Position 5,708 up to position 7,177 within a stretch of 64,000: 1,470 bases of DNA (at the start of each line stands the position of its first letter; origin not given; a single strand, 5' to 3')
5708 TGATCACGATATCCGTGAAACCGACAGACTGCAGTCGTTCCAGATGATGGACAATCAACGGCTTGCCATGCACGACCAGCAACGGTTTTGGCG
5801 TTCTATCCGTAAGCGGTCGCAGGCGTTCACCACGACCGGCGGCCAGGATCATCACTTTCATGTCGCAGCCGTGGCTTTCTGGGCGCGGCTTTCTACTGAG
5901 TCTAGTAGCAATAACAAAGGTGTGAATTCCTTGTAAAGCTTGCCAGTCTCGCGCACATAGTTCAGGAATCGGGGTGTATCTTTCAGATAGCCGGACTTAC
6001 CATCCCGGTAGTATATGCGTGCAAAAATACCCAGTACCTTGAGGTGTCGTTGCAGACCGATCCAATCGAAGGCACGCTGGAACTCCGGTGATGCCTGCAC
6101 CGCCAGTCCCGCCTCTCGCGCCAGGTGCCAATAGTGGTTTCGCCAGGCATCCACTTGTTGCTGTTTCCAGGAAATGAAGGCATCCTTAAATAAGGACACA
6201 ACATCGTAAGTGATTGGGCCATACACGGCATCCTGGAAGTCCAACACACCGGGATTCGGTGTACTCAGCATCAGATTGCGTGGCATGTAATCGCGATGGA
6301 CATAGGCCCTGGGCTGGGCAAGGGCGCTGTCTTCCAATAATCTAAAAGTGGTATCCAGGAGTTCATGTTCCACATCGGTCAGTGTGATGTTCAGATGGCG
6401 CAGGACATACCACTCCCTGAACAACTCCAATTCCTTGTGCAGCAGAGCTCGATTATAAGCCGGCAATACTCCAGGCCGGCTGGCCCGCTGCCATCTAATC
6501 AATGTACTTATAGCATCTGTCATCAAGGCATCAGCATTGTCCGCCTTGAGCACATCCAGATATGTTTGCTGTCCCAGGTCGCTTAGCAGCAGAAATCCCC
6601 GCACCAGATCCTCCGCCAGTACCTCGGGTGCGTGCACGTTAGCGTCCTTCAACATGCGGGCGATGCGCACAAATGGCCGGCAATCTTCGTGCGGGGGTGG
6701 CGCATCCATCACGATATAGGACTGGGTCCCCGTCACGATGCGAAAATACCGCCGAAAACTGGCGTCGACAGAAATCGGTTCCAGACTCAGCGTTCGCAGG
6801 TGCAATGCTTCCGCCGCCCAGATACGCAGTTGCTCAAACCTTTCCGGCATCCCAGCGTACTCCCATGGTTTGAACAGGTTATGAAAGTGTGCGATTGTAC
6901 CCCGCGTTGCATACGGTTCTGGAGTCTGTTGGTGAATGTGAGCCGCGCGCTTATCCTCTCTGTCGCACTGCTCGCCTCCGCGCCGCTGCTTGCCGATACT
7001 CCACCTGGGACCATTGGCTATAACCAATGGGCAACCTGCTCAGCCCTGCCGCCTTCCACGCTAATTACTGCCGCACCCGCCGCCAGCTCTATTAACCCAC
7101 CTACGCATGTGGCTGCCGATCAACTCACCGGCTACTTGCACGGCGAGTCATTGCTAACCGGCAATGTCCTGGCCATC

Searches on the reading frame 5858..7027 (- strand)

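Call 50: search_protein_families(library=pfam, max_evalue=1e-8, proteins=[window:5858-7027:-])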
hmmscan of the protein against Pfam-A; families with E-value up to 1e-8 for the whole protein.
window:5858-7027:- (389 aa): 1 family
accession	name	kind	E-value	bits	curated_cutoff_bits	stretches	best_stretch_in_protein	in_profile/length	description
PF01636.29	APH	-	1.4e-37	130.2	23.2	1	82-301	2-232/239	Phosphotransferase enzyme family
